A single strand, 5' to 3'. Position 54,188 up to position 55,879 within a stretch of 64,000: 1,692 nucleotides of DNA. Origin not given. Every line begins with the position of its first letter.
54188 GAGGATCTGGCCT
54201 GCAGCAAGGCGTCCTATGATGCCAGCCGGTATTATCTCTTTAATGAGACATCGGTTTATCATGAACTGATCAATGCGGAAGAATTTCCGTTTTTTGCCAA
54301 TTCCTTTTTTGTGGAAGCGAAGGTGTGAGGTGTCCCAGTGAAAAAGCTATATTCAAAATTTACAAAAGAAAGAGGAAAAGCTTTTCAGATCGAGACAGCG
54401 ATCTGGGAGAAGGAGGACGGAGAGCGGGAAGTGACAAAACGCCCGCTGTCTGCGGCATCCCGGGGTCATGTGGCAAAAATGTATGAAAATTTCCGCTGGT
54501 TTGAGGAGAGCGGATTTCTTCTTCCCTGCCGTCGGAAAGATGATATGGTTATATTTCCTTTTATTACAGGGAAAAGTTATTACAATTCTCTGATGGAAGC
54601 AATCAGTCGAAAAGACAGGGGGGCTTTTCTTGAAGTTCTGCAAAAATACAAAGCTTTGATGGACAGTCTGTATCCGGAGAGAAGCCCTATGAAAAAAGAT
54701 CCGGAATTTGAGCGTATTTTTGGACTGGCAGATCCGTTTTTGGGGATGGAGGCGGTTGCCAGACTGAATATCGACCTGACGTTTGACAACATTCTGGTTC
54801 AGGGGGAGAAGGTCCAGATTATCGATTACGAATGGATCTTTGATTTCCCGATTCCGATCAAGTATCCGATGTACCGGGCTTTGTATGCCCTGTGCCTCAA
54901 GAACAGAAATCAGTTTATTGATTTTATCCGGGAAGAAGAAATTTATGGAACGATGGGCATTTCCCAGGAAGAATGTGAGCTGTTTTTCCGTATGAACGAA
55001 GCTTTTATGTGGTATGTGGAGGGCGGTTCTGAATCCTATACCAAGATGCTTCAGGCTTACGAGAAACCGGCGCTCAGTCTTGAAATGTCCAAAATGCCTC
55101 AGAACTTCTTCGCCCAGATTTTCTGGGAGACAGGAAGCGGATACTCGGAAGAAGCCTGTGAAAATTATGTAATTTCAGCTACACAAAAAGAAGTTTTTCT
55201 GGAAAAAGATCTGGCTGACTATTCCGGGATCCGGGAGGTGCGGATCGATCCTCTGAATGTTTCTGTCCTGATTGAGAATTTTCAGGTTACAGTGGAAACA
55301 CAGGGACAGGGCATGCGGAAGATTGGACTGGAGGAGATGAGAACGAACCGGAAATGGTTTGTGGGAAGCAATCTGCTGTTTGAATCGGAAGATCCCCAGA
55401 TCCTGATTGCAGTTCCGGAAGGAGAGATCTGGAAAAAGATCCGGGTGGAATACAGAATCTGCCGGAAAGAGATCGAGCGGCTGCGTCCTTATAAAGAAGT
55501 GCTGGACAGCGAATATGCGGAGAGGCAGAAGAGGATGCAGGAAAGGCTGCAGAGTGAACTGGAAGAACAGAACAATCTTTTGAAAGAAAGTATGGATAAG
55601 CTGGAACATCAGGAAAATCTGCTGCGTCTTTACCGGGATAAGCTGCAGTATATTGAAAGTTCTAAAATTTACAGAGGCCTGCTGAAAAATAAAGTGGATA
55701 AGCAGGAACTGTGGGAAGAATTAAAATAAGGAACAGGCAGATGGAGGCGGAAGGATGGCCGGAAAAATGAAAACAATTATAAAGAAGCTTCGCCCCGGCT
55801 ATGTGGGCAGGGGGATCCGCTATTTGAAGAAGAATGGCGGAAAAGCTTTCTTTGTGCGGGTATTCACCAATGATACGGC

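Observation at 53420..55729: Split WbdD-like chain terminator (methyltransferase, then kinase-like protein with coiled coil) in a Gram-positive LCP-linked glycopolymer locus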

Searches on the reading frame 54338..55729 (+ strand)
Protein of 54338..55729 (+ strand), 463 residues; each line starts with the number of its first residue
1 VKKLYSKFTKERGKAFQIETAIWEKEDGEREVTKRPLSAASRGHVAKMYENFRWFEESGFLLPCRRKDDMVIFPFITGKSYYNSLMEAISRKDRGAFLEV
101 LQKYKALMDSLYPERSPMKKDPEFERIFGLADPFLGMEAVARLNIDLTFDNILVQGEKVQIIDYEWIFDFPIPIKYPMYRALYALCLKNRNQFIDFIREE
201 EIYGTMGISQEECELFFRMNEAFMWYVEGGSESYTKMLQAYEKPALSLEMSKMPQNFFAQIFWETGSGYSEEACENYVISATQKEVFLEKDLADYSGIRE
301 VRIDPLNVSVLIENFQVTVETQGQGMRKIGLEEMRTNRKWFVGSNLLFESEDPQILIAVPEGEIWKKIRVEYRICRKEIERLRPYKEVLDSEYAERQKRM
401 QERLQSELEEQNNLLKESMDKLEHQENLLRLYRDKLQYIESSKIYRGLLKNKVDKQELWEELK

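Call 7: search_protein_families(library=pfam, proteins=[window:54338-55729:+], max_evalue=0.01)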
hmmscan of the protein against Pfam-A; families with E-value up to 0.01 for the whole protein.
window:54338-55729:+ (463 aa): 0 families

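Call 8: search_protein_families(library=ncbifam, proteins=[window:54338-55729:+], max_evalue=0.01)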
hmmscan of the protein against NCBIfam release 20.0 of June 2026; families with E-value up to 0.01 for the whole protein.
window:54338-55729:+ (463 aa): 0 families

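Call 9: search_solved_structures(query=window:54338-55729:+, max_evalue=10, show_alignments=3)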
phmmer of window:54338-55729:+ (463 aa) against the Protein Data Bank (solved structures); distinct sequences matched with E-value up to 10: 4.
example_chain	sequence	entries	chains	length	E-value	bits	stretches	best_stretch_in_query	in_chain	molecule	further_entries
4kp4_A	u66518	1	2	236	0.51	12.3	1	288-342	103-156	Osmolarity sensor protein EnvZ, Histidine kinase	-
1gl2_D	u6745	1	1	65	0.65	11.9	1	392-432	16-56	SYNTAXIN 8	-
1bxd_A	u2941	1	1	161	1.6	10.6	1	288-342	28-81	PROTEIN (OSMOLARITY SENSOR PROTEIN (ENVZ))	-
1ef1_C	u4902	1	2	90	1.9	10.4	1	389-457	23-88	MOESIN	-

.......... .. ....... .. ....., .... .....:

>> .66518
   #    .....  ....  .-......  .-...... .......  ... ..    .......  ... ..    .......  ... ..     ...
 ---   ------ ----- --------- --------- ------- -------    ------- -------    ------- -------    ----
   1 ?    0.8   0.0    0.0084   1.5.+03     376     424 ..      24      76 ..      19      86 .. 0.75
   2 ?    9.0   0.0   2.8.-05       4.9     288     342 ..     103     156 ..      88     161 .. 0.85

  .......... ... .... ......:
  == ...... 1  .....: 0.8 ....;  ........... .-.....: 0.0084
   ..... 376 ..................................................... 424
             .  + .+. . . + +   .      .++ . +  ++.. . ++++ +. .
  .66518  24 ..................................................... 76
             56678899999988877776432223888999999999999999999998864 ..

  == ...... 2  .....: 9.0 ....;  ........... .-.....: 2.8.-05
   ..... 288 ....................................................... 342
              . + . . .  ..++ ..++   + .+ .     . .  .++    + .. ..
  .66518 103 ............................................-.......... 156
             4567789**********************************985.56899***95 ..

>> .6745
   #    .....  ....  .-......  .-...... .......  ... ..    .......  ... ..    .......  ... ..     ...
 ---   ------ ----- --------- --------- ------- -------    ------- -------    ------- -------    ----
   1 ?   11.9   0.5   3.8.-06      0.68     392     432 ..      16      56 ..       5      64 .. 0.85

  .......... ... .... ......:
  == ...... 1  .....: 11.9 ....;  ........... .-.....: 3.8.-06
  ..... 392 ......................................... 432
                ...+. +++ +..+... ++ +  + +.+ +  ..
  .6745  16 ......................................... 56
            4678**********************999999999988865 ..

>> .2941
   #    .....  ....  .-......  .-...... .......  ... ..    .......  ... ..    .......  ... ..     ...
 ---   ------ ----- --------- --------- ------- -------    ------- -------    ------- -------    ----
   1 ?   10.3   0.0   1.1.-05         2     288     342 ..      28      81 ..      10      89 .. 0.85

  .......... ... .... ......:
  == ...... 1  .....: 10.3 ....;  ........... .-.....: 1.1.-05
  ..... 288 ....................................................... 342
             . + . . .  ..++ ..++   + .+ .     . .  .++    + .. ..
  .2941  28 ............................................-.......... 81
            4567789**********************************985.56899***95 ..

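Call 11: find_homologous_proteins(query=window:54338-55729:+, max_evalue=0.001)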
Query window:54338-55729:+ (463 aa): 134 proteins with E <= 0.001 among 4132 candidates; the best 120 are listed.
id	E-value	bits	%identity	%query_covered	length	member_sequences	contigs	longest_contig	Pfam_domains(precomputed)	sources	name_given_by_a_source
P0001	0.0e+0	1036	100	100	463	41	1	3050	-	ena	-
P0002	1.8e-205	701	66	100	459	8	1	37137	-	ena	-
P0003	6.9e-194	663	64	100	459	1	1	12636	-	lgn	-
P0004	2.7e-160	552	54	98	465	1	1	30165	-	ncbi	-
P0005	3.0e-112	394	42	100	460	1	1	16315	-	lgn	-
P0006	3.4e-112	394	42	100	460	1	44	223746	-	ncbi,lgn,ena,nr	nr:hypothetical protein [uncultured Blautia sp.]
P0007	5.5e-112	393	42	100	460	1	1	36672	-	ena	-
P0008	7.8e-112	392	42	100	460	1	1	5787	-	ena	-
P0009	8.0e-112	392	42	100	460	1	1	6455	-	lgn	-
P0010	1.0e-111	392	42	100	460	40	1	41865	-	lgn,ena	-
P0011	1.0e-111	392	42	100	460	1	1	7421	-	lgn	-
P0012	1.0e-111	392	42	100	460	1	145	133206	-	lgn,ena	-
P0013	1.1e-111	392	42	100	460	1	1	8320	-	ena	-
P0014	1.1e-111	392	42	100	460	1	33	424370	-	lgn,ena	-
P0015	1.3e-111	392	42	100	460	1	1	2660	-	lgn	-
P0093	3.4e-44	169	30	93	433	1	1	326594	-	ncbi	-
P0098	3.4e-38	150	27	98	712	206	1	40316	PF13489.13,PF13649.13,PF08241.19,PF08242.19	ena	-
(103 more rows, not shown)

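Call 14: search_solved_structures(query=A1, max_evalue=10, show_alignments=4)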
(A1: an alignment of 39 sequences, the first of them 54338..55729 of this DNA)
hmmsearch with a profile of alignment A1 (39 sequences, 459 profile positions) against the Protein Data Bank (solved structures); distinct sequences matched with E-value up to 10: 3.
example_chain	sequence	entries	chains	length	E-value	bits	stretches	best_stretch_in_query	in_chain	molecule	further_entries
9dwa_A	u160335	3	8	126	0.0072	18.5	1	75-115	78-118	De novo designed FABLE protein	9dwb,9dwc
9tav_A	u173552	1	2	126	0.55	12.3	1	45-114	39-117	De novo photoenzyme photoABLE2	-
9taq_A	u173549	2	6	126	0.64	12.1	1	75-113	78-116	De novo photoenzyme variant ABLE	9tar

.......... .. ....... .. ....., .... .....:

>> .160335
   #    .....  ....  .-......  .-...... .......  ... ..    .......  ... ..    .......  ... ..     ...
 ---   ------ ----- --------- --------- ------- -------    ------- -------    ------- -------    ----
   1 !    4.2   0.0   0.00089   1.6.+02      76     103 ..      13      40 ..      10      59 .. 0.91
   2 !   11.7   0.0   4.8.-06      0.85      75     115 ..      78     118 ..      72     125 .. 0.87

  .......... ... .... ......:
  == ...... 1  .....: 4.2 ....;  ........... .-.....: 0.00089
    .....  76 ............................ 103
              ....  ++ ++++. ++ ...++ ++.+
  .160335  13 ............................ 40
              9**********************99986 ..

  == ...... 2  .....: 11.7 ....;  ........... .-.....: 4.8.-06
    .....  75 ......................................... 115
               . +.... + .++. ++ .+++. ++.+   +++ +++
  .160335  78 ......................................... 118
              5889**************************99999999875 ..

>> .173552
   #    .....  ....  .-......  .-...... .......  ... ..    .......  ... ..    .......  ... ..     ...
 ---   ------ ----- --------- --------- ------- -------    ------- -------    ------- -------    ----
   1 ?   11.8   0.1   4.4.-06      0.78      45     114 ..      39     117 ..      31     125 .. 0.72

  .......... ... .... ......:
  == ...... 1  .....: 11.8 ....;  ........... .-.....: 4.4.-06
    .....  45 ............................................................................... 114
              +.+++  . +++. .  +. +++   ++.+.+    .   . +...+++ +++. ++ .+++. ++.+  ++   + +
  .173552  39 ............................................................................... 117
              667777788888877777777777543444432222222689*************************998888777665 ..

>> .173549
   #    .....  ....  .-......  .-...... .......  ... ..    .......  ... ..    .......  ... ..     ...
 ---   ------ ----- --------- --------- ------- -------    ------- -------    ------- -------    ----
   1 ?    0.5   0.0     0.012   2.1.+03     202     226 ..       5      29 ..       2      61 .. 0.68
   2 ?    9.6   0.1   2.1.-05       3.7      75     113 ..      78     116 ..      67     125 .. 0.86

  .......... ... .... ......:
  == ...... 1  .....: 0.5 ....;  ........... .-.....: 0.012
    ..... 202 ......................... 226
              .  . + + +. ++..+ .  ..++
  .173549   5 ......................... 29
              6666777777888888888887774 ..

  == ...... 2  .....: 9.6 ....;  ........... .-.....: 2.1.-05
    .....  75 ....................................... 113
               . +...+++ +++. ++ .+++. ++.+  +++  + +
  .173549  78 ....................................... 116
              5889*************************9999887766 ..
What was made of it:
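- No sequence-level PDB hit (calls 9, 14).
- Tried and rejected: Single-sequence and profile HMM searches of ORF B against PDB sequences found no kinase (calls 9, 14).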

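Call 24: find_encoding_contigs(protein=P0098, flank=10000, max_places=2)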
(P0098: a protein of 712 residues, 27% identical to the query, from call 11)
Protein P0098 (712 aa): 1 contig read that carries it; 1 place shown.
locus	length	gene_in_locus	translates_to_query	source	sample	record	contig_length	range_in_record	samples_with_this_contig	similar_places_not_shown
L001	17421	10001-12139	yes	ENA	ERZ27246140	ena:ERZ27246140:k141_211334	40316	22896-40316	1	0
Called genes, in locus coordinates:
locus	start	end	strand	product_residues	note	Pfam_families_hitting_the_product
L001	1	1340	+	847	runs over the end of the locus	-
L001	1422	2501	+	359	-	PF01073:3Beta_HSD, PF01370:Epimerase, PF02719:Polysacc_synt_2, PF04321:RmlD_sub_bind, PF07993:NAD_binding_4, PF16363:GDP_Man_Dehyd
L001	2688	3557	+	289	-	PF00483:NTP_transferase, PF12804:NTP_transf_3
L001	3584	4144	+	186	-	PF00908:dTDP_sugar_isom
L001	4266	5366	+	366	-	PF01061:ABC2_membrane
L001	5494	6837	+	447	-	PF13555:AAA_29 (faint), PF00005:ABC_tran, PF14524:Wzt_C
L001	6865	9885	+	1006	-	PF00535:Glycos_transf_2, PF10111:Glyco_tranf_2_2, PF13506:Glyco_transf_21 (weak), PF00535:Glycos_transf_2, PF10111:Glyco_tranf_2_2 (weak), PF13641:Glyco_tranf_2_3, PF21374:WsaF_N, PF22772:WsaF_C, +2 more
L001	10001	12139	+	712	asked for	PF13489:Methyltransf_23, PF08241:Methyltransf_11 (weak), PF08242:Methyltransf_12, PF13649:Methyltransf_25 (weak)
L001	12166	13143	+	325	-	PF00535:Glycos_transf_2, PF10111:Glyco_tranf_2_2 (weak), PF13641:Glyco_tranf_2_3, PF13632:Glyco_trans_2_3 (weak)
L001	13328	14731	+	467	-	PF13727:CoA_binding_3, PF02397:Bac_transf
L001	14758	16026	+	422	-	PF03816:LytR_cpsA_psr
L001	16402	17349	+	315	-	-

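Call 25: find_encoding_contigs(protein=P0093, flank=10000, max_places=2)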
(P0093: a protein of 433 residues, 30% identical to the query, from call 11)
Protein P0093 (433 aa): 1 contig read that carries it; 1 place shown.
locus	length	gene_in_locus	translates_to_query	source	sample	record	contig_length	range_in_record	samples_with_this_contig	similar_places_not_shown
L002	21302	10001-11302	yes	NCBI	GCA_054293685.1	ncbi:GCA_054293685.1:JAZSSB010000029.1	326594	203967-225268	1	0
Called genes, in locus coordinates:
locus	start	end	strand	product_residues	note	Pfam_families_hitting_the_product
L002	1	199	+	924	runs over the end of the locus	PF02096:60KD_IMP, PF00884:Sulfatase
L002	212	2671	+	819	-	PF13506:Glyco_transf_21 (faint), PF00535:Glycos_transf_2, PF13632:Glyco_trans_2_3 (faint), PF00535:Glycos_transf_2, PF10111:Glyco_tranf_2_2 (weak), PF13641:Glyco_tranf_2_3 (weak)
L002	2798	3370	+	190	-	PF00908:dTDP_sugar_isom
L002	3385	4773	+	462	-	PF01061:ABC2_membrane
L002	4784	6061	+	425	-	PF00005:ABC_tran, PF14524:Wzt_C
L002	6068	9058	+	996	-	PF13641:Glyco_tranf_2_3 (weak), PF00535:Glycos_transf_2, PF10111:Glyco_tranf_2_2, PF00535:Glycos_transf_2, PF13641:Glyco_tranf_2_3, PF13632:Glyco_trans_2_3 (weak), PF21374:WsaF_N, PF22772:WsaF_C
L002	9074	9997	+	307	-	PF13489:Methyltransf_23, PF00398:RrnaAD (weak), PF02353:CMAS (faint), PF13649:Methyltransf_25 (weak), PF13847:Methyltransf_31 (weak), PF08241:Methyltransf_11, PF08242:Methyltransf_12 (weak)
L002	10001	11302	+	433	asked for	-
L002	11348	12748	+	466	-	PF03062:MBOAT, PF13813:MBOAT_2 (weak)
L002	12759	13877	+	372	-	PF16822:ALGX, PF14286:DHHW (faint)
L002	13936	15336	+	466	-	-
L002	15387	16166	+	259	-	PF00483:NTP_transferase, PF12804:NTP_transf_3 (weak)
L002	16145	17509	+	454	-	PF01041:DegT_DnrJ_EryC1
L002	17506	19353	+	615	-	PF02776:TPP_enzyme_N, PF00205:TPP_enzyme_M, PF02775:TPP_enzyme_C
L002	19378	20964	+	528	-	PF00682:HMGL-like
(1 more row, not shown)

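Call 26: predict_structure(alignment_id=A1)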
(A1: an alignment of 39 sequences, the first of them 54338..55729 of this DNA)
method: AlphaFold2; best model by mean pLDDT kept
length: 463 residues; sequences in the alignment: 39
mean_pLDDT: 91.2   pTM: 0.55
mean pLDDT of the five models: 91.2, 90.9, 89.4, 88.8, 88.8
residues with pLDDT >= 90: 350; 70-90: 91; 50-70: 14; < 50: 8
segments of 3 or more residues with pLDDT < 50: 246-252
pLDDT, mean of each block of 10 residues (from residue 1): 93 94 97 97 97 95 97 97 98 98 97 97 96 96 96 96 95 98 95 92 97 97 94 77 56 73 91 90 93 90 96 95 91 90 86 94 94 91 77 90 96 96 94 87 81 68 53
secondary structure, 60 per line:
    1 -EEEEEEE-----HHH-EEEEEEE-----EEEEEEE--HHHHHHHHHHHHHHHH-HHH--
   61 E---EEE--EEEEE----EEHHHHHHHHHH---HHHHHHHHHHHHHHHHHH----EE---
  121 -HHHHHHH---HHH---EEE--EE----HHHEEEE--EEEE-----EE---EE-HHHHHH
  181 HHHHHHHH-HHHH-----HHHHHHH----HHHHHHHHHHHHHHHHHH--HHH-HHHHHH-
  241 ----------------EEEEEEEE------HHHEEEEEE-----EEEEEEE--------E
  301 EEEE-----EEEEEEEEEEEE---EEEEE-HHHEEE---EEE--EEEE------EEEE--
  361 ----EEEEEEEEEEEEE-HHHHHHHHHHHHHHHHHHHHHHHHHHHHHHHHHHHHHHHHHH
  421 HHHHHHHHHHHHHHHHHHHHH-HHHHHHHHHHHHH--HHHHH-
elements in order: E2-8 E18-24 E30-36 H39-54 E65-67 E70-74 H81-90 H94-111 H122-128 E138-140 E152-155 E158-161 H175-188 H190-193 H199-205 H210-227 H234-239 E257-264 E274-279 E285-291 E300-304 E310-321 E325-329 E334-336 E340-342 E345-348 E355-358 E365-377 H379-441 H443-455 H458-462
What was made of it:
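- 54338..55072 (+): ORF B residues 1-245: protein-kinase-like (APH/Mph-like) domain. Catalytic set K34 (54437-54439), D146 (54773-54775), N151 (54788-54790), D163 (54824-54826). AF2 pLDDT above 90 (call 26).
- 55472..55660 (+): ORF B residues 379-441: 63-residue continuous helix. Candidate coiled-coil spacer or ruler. AF2 secondary structure (call 26).
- On WbdD family (E. coli O9a): The helix is only 63 residues (call 26).
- Checked: AF2 (mean pLDDT 91.2) gives an alpha/beta kinase-like domain at 1-245, an all-beta domain at 255-377, and helices at 379-441, 443-455 and 458-462 (call 26).
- AF2 pLDDT 91 (call 26). Extra beta-sandwich and long helix not found in APH enzymes (call 26).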

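Call 28: fold_search(model_id=the predicted structure, library=pdb)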
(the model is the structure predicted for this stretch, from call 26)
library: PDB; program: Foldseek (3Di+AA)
matches with E <= 10: 878; with E <= 0.001: 75
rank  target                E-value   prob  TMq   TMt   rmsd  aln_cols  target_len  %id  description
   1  7w1a_A                2.2e-06  1.00  0.25  0.37  13.9       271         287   11  Crystal Structure of MPH-E in complex with GMP and Azithromycin (released 2023-04-26)
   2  7w15_B                4.2e-06  1.00  0.25  0.36  13.4       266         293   12  Crystal Structure of MPH-E in complex with GTP and Erythromycin (released 2023-04-26)
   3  4few_B                5.3e-06  1.00  0.29  0.49   8.5       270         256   11  Crystal structure of the aminoglycoside phosphotransferase APH(3')-Ia, with substrate kanamycin and small molecule inh (released 2012-06-20)
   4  7w15_A                5.3e-06  1.00  0.25  0.35  13.6       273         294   11  Crystal Structure of MPH-E in complex with GTP and Erythromycin (released 2023-04-26)
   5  4few_F                5.9e-06  1.00  0.29  0.46  10.4       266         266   12  Crystal structure of the aminoglycoside phosphotransferase APH(3')-Ia, with substrate kanamycin and small molecule inh (released 2012-06-20)
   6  4ej7_B                6.3e-06  1.00  0.30  0.48   8.2       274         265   12  Crystal structure of the aminoglycoside phosphotransferase APH(3')-Ia, ATP-bound (released 2012-04-18)
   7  4fex_B                8.3e-06  1.00  0.29  0.46   7.6       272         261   13  Crystal structure of the aminoglycoside phosphotransferase APH(3')-Ia, with substrate kanamycin and small molecule inh (released 2012-06-20)
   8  4fex_C                8.7e-06  1.00  0.30  0.49   7.5       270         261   12  Crystal structure of the aminoglycoside phosphotransferase APH(3')-Ia, with substrate kanamycin and small molecule inh (released 2012-06-20)
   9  8ixi_B                9.2e-06  1.00  0.25  0.35  13.5       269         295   13  Crystal structure of macrolide phosphotransferase from Klebsiella pneumoniae (released 2024-01-31)
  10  4gki_F                1.2e-05  1.00  0.30  0.49   8.2       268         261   12  Crystal structure of the aminoglycoside phosphotransferase APH(3')-Ia, with substrate kanamycin and small molecule inh (released 2012-09-05)
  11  4fev_C                1.2e-05  1.00  0.30  0.49  10.2       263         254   13  Crystal structure of the aminoglycoside phosphotransferase APH(3')-Ia, with substrate kanamycin and small molecule inh (released 2012-06-20)
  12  5uxb_A                1.3e-05  1.00  0.25  0.36  12.3       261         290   13  Crystal structure of macrolide 2'-phosphotransferase MphH from Brachybacterium faecium, apoenzyme (released 2017-07-26)
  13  4gkh_D                1.5e-05  1.00  0.27  0.43  10.8       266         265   14  Crystal structure of the aminoglycoside phosphotransferase APH(3')-Ia, with substrate kanamycin and small molecule inh (released 2012-09-05)
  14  8ixi_A                1.5e-05  1.00  0.24  0.34  13.4       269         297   13  Crystal structure of macrolide phosphotransferase from Klebsiella pneumoniae (released 2024-01-31)
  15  4gkh_K                1.6e-05  1.00  0.28  0.43  10.7       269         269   14  Crystal structure of the aminoglycoside phosphotransferase APH(3')-Ia, with substrate kanamycin and small molecule inh (released 2012-09-05)
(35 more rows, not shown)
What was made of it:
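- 54338..55072 (+): Foldseek E 2e-6, probability 1.0, to Mph(E) and APH(3')-Ia (call 28).
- Closest known: WbdD. Different: ORF B resembles APH/Mph/Rio-type kinases (call 28).
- Closest known: Aminoglycoside and macrolide phosphotransferases. Same: Closest solved folds for the ORF B kinase domain (call 28).
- Checked: Foldseek gives probability 1.0 matches to APH(3')-Ia, macrolide phosphotransferases and RioK1 (E 2e-6 to 1e-4; call 28).
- Foldseek probability 1.0, E 2e-6, to APH(3') and Mph enzymes (call 28). The best Foldseek matches are aminoglycoside and macrolide phosphotransferases (call 28).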
